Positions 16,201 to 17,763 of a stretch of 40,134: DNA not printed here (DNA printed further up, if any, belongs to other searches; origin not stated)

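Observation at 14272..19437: NfeD-flotillin operon continuing into a transmitter-less periplasmic SBP_bac_3-Cache sensor and a REC-PAS-PAS-GGDEF regulator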

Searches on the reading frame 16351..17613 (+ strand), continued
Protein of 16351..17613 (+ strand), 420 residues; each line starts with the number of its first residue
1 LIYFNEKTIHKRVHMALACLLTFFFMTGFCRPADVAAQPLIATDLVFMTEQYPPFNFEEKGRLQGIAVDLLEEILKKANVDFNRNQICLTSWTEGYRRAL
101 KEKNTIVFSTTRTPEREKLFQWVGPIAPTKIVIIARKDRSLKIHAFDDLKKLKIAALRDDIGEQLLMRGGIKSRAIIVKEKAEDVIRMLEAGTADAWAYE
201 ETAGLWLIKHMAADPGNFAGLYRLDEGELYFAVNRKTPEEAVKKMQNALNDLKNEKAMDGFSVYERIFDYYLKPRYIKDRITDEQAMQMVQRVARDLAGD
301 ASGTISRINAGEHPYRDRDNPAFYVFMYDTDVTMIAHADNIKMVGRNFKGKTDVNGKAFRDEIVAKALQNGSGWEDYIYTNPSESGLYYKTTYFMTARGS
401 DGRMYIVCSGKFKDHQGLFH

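Call 19: search_protein_families(library=ncbifam, proteins=[window:16351-17613:+], max_evalue=0.01)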
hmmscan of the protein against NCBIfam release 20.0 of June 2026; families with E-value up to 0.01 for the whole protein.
window:16351-17613:+ (420 aa): 7 families
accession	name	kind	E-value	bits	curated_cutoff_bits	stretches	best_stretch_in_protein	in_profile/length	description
NF008426.0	PRK11260.1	equivalog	1e-07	31.5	312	1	47-261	46-255/266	cystine ABC transporter substrate-binding protein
NF007029.0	PRK09495.1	equivalog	4.8e-06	26.5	303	1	40-267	28-242/248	glutamine ABC transporter substrate-binding protein GlnH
TIGR01096.1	3A0103s03R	subfamily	1.7e-05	24.5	256.35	1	48-203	30-183/250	lysine/arginine/ornithine ABC transporter substrate-binding protein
NF058645.1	MCPCtpMPsAe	equivalog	2.8e-05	23.1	900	1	324-390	96-162/558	methyl-accepting chemotaxis protein CtpM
NF052443.1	SensHisKinMctS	equivalog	0.00013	20.5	700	1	324-395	96-166/457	two-component system sensor histidine kinase MctS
TIGR02995.1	ectoine_ehuB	equivalog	0.00019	20.8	190.9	1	54-201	44-194/275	ectoine/hydroxyectoine ABC transporter substrate-binding protein EhuB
NF041765.1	ArtJ_Ecoli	equivalog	0.00038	20.1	510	1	49-155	28-130/243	arginine ABC transporter substrate-binding protein ArtJ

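Call 28: find_related_loci(query=A1, collection=metagenome_contigs, flank=6000)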
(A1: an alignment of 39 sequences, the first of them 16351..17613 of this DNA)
Query A1 (420 aa) in metagenome_contigs; peptide patterns used: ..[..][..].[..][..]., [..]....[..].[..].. (x = any residue, [..] = any of these).
600 stretches matched a pattern (row limit reached: there are more); 558 encode a relative of the query (tblastn E <= 1e-3); the best 80 are kept; 80 distinct loci.
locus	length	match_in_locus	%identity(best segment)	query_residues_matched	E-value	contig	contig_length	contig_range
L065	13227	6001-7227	68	7-413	0e+0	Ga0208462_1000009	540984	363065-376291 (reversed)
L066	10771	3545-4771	66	8-414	0e+0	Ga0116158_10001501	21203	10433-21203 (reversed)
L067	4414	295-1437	59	35-415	1e-155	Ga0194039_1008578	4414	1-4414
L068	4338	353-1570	55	6-415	9e-155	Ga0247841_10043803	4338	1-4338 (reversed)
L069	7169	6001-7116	55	44-415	3e-142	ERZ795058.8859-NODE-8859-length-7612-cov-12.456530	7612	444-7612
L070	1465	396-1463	55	44-399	1e-145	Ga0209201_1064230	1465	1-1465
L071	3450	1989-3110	44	40-413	1e-116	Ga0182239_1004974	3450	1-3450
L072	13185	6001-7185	42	19-414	1e-109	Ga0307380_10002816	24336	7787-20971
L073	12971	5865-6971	43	45-413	5e-104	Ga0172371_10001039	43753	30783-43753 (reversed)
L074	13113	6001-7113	42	43-413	1e-101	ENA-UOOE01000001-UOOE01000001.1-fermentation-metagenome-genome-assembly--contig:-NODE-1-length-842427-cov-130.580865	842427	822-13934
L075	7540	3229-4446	41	2-414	6e-101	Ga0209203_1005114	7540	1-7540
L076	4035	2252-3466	39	19-420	9e-102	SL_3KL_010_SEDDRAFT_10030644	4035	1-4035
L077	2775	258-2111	43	31-413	2e-103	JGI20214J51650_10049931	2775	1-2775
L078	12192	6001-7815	41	44-413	7e-100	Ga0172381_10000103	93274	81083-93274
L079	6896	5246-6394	39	31-413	7e-99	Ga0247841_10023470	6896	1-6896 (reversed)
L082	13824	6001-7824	41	41-413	3e-97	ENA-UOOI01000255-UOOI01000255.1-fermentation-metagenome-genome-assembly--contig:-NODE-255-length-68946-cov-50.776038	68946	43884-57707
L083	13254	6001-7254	39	4-417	4e-97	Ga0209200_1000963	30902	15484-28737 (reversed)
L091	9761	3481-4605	39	43-417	1e-91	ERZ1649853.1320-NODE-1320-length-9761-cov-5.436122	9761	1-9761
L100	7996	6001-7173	37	12-412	2e-85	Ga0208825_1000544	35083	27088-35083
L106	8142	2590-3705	37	12-386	5e-78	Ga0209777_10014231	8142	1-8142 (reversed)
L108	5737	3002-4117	36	9-386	1e-75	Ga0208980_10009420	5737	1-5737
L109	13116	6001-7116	35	11-386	1e-74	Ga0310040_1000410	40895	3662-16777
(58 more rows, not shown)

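Call 31: predict_structure(alignment_id=A1)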
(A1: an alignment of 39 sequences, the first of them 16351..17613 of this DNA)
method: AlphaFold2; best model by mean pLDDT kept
length: 420 residues; sequences in the alignment: 39
mean_pLDDT: 88.0   pTM: 0.66
mean pLDDT of the five models: 88.0, 87.9, 87.8, 87.6, 85.5
residues with pLDDT >= 90: 280; 70-90: 93; 50-70: 28; < 50: 19
segments of 3 or more residues with pLDDT < 50: 1-5, 30-38, 417-420
pLDDT, mean of each block of 10 residues (from residue 1): 48 69 66 45 84 90 94 94 92 94 96 93 94 92 93 96 96 96 96 97 89 89 93 96 96 82 84 77 96 98 98 94 95 96 91 82 98 91 68 98 98 62
secondary structure, 60 per line:
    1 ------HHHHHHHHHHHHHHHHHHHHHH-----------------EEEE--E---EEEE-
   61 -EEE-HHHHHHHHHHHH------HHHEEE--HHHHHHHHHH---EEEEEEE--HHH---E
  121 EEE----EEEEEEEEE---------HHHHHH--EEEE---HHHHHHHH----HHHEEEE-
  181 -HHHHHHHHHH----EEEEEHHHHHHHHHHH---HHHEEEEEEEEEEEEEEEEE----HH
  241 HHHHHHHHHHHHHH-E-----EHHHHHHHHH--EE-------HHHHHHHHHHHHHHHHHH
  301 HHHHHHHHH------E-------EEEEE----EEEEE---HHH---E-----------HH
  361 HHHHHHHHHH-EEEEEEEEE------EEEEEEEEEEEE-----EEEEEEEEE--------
elements in order: H7-28 E46-49 E56-59 E62-64 H66-77 E87-89 H92-101 E105-111 E120-123 E128-136 H146-151 E154-157 H161-168 E176-179 H182-191 E196-200 H201-211 E218-234 H239-254 H263-271 H283-309 E324-328 E333-337 H359-370 E372-380 E387-398 E404-412

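Call 33: search_protein_families(library=pfam, alignment_id=A2, max_evalue=0.0001)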
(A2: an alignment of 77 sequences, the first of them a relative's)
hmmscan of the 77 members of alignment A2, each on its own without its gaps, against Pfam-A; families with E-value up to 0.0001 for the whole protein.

A. member 1, L001:6307-7944:+ (546 aa): 6 families
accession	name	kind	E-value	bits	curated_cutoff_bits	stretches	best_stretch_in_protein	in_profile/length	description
PF02518.31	HATPase_c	-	9.6e-26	90.8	26.4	1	413-532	2-109/111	Histidine kinase-, DNA gyrase B-, and HSP90-like ATPase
PF08447.18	PAS_3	-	3.9e-17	62.7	25.6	1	200-283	2-86/89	PAS fold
PF08448.16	PAS_4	-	4.3e-08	33.8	23.1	1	193-294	11-110/110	PAS fold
PF00989.32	PAS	-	5e-07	30.2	22.6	1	181-289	5-113/113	PAS fold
PF13426.13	PAS_9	-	5.7e-06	27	27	1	198-291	12-103/103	PAS domain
PF13188.13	PAS_8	-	5.3e-05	23.4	21.8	0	178-232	2-55/65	PAS domain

B. families by the number of members that match (of 77 scanned): 94 families (the first 25 are shown)
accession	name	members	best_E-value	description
PF00440.29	TetR_N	5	6.6e-16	Bacterial regulatory proteins, tetR family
PF13977.11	TetR_C_6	5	1.4e-08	BetI-type transcriptional repressor, C-terminal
PF17932.6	TetR_C_24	5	2.7e-07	Tetracyclin repressor-like, C-terminal domain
PF08359.16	TetR_C_4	4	9.2e-08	YsiA-like protein, C-terminal region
PF01855.24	POR_N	3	6.8e-51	Pyruvate flavodoxin/ferredoxin oxidoreductase, thiamine diP-bdg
PF22309.2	HK-GC-Chemotax_sensor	3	4.4e-43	HK/GC/Chemotaxis protein-like, sensor domain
PF02518.31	HATPase_c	3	9.6e-26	Histidine kinase-, DNA gyrase B-, and HSP90-like ATPase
PF17147.9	PFOR_II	3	2.3e-20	Pyruvate:ferredoxin oxidoreductase core domain II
PF02743.24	dCache_1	3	1.2e-08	Cache domain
PF02780.25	Transketolase_C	3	1.6e-06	Transketolase, C-terminal domain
PF00009.33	GTP_EFTU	2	5.3e-56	Elongation factor Tu GTP binding domain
PF03006.26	HlyIII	2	2.8e-45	Haemolysin-III related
PF13426.13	PAS_9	2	1.3e-34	PAS domain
PF00989.32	PAS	2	1.6e-33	PAS fold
PF13458.12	Peripla_BP_6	2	3.6e-32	Periplasmic binding protein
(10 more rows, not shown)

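Call 36: fold_search(model_id=the predicted structure, library=pdb)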
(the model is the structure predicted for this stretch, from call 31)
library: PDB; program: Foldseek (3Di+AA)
matches with E <= 10: 1762; with E <= 0.001: 1126
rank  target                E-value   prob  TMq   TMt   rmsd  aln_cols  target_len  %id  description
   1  3h7m                  1.3e-14  1.00  0.48  0.85   2.5       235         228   20  Crystal Structure of a Histidine Kinase Sensor Domain with Similarity to Periplasmic Binding Proteins (released 2009-06-30)
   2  2q2c_A                3.0e-14  1.00  0.44  0.77   4.6       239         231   20  Crystal structures of the arginine-, lysine-, histidine-binding protein ArtJ from the thermophilic bacterium Geobacill (released 2008-01-15)
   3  4zv2                  3.2e-14  1.00  0.44  0.78   3.2       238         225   22  An ancestral arginine-binding protein bound to glutamine (released 2016-02-03)
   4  8eyz_C                4.0e-14  1.00  0.47  0.85   2.8       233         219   18  Engineered glutamine binding protein bound to GLN and a cobaloxime ligand (released 2022-11-23)
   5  2pvu                  4.3e-14  1.00  0.46  0.79   2.6       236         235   19  Crystal structures of the arginine-, lysine-, histidine-binding protein ArtJ from the thermophilic bacterium Geobacillus (released 2008-01-15)
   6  4zv1                  4.8e-14  1.00  0.47  0.83   2.8       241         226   20  An ancestral arginine-binding protein bound to arginine (released 2016-02-03)
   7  2q2a_A                4.8e-14  1.00  0.47  0.78   3.8       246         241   18  Crystal structures of the arginine-, lysine-, histidine-binding protein ArtJ from the thermophilic bacterium Geobacill (released 2008-01-15)
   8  6svf                  5.1e-14  1.00  0.45  0.80   2.8       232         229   21  Crystal structure of the P235GK mutant of ArgBP from T. maritima (released 2019-11-20)
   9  4psh_A                5.1e-14  1.00  0.43  0.76   5.8       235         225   20  Structure of holo ArgBP from T. maritima (released 2014-07-23)
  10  5t0w_D                1.2e-13  1.00  0.43  0.76   3.3       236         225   22  Crystal structure of the ancestral amino acid-binding protein AncCDT-1, a precursor of cyclohexadienyl dehydratase (released 2017-09-06)
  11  4g4p                  1.5e-13  1.00  0.45  0.77   3.1       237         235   23  Crystal structure of glutamine-binding protein from Enterococcus faecalis at 1.5 A (released 2013-07-17)
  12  3vv5_B                1.5e-13  1.00  0.45  0.75   3.1       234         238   19  Crystal structure of TTC0807 complexed with (S)-2-aminoethyl-L-cysteine (AEC) (released 2013-06-26)
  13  4prs_A                1.5e-13  1.00  0.25  0.44   9.3       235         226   20  Structure of apo ArgBP from T. maritima (released 2014-07-23)
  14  5t0w_A                1.6e-13  1.00  0.44  0.77   3.2       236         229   22  Crystal structure of the ancestral amino acid-binding protein AncCDT-1, a precursor of cyclohexadienyl dehydratase (released 2017-09-06)
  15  8hnj_A                1.8e-13  1.00  0.46  0.84   2.9       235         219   21  Domain-stabilized glutamine-binding protein (released 2023-07-19)
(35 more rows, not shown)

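Call 38: search_protein_families(library=pfam, proteins=[L106:2605-4191:+, L108:2975-4615:+, L109:6031-7617:+, L074:5167-7557:+, L082:5878-8751:+, L078:5875-7827:+, L083:7980-9719:+, L073:5550-6971:+, L091:3172-4605:+, L100:5785-7191:+], max_evalue=0.001)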
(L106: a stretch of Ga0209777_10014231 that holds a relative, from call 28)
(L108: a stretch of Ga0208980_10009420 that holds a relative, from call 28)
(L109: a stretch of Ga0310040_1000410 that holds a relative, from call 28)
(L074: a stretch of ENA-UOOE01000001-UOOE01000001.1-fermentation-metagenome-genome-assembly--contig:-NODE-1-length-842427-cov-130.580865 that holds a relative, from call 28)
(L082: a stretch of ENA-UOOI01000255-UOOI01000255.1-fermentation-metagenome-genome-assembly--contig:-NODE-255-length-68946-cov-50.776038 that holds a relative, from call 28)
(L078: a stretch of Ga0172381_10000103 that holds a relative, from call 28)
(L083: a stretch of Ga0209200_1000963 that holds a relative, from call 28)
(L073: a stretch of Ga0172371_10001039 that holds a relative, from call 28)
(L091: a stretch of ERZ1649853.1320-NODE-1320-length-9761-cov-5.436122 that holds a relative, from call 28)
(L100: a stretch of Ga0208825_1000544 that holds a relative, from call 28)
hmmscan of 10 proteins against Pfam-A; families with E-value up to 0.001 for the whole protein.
L106:2605-4191:+ (529 aa): 3 families
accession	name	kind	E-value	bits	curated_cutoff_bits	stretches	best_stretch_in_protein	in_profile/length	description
PF08269.17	dCache_2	-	6.1e-38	131.1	26.5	2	299-527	81-294/298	Cache domain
PF17200.10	sCache_2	-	1.9e-28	99.8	25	2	440-527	54-142/155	Single Cache domain 2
PF00497.25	SBP_bac_3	-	4.4e-11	43.1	26.4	1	35-265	6-98/132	Bacterial extracellular solute-binding proteins, family 3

L108:2975-4615:+ (547 aa): 3 families
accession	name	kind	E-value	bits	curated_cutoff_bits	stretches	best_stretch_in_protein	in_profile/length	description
PF17200.10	sCache_2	-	1.9e-28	99.8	25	2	430-541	32-142/155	Single Cache domain 2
PF08269.17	dCache_2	-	1.9e-26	93.4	26.5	1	316-541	90-294/298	Cache domain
PF00497.25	SBP_bac_3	-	3.2e-13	50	26.4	1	49-440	5-125/132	Bacterial extracellular solute-binding proteins, family 3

L109:6031-7617:+ (529 aa): 3 families
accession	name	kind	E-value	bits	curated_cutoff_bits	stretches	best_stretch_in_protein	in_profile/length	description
PF17200.10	sCache_2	-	1.1e-27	97.3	25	2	411-522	32-142/155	Single Cache domain 2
PF08269.17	dCache_2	-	1.6e-27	96.9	26.5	1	225-523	30-295/298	Cache domain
PF00497.25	SBP_bac_3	-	1.1e-13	51.5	26.4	1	30-416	6-120/132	Bacterial extracellular solute-binding proteins, family 3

L074:5167-7557:+ (797 aa): 4 families
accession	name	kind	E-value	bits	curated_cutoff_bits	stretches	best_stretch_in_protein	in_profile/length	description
PF17200.10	sCache_2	-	8.5e-34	117.2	25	2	705-796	49-141/155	Single Cache domain 2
PF08269.17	dCache_2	-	2.2e-27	96.4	26.5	2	706-796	90-182/298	Cache domain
PF00497.25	SBP_bac_3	-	5.7e-25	88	26.4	2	51-262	7-125/132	Bacterial extracellular solute-binding proteins, family 3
PF09084.16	NMT1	-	4.5e-06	27.2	20.5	0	130-250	73-202/216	NMT1/THI5 like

L082:5878-8751:+ (958 aa): 3 families
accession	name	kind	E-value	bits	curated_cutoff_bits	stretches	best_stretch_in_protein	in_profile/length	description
PF17200.10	sCache_2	-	5.5e-51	173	25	3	702-806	38-141/155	Single Cache domain 2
PF08269.17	dCache_2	-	1.1e-47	163.1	26.5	2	713-952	89-298/298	Cache domain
PF00497.25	SBP_bac_3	-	3.2e-22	79.1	26.4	2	51-258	7-121/132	Bacterial extracellular solute-binding proteins, family 3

L078:5875-7827:+ (651 aa): 3 families
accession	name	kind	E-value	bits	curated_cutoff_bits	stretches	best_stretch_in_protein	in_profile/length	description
PF00497.25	SBP_bac_3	-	4.2e-22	78.8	26.4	2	49-256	7-122/132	Bacterial extracellular solute-binding proteins, family 3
PF17200.10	sCache_2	-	1.6e-09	38.3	25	1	539-631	45-129/155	Single Cache domain 2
PF08269.17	dCache_2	-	1.4e-08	34.7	26.5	1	558-632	208-282/298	Cache domain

L083:7980-9719:+ (580 aa): 4 families
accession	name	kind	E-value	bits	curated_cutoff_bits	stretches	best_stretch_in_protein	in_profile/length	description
PF17200.10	sCache_2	-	2.2e-36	125.5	25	2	450-555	39-146/155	Single Cache domain 2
PF08269.17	dCache_2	-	8.4e-29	101.1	26.5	2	463-554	205-297/298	Cache domain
PF00497.25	SBP_bac_3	-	2.2e-10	40.9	26.4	1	49-255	6-119/132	Bacterial extracellular solute-binding proteins, family 3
PF17203.10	sCache_3_2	-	5.9e-05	23.6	28.4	0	432-495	30-83/140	Single cache domain 3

L073:5550-6971:+ (474 aa): 3 families
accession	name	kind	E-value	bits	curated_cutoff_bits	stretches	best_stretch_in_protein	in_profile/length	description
PF08269.17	dCache_2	-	2.8e-08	33.7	26.5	1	384-459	207-282/298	Cache domain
PF00497.25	SBP_bac_3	-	4.7e-08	33.3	26.4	1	110-318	6-121/132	Bacterial extracellular solute-binding proteins, family 3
PF17200.10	sCache_2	-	1.2e-06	29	25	1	384-455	55-126/155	Single Cache domain 2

L091:3172-4605:+ (478 aa): 3 families
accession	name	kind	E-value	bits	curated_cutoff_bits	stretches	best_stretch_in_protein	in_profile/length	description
PF00497.25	SBP_bac_3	-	7e-10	39.2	26.4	1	110-315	5-118/132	Bacterial extracellular solute-binding proteins, family 3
PF17200.10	sCache_2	-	1.5e-07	31.9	25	1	354-462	33-133/155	Single Cache domain 2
PF08269.17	dCache_2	-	1.6e-05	24.6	26.5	1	385-473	208-293/298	Cache domain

L100:5785-7191:+ (469 aa): 3 families
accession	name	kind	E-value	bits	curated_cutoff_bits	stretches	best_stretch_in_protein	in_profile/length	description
PF17200.10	sCache_2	-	7.1e-11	42.7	25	1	364-464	53-142/155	Single Cache domain 2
PF00497.25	SBP_bac_3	-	3.3e-10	40.3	26.4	1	102-307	6-120/132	Bacterial extracellular solute-binding proteins, family 3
PF08269.17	dCache_2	-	3.8e-09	36.6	26.5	1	374-445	95-166/298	Cache domain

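Call 58: search_protein_families(library=pfam, proteins=[L066:8035-9105:+], max_evalue=0.001)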
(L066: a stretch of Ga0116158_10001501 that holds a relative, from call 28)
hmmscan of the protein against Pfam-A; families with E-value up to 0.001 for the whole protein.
L066:8035-9105:+ (357 aa): 6 families
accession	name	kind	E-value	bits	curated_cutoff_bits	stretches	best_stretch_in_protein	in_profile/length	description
PF13426.13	PAS_9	-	1.5e-10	41.7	27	1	232-342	2-103/103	PAS domain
PF00072.30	Response_reg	-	6.1e-10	39.7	30.2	1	52-154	1-100/111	Response regulator receiver domain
PF08448.16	PAS_4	-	1.2e-09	38.8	23.1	1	227-344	1-109/110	PAS fold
PF00989.32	PAS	-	1.9e-09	38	22.6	1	222-340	2-113/113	PAS fold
PF13188.13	PAS_8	-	6.8e-05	23.1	21.8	1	221-267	1-48/65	PAS domain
PF08447.18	PAS_3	-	0.00024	21.7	25.6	1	244-336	2-88/89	PAS fold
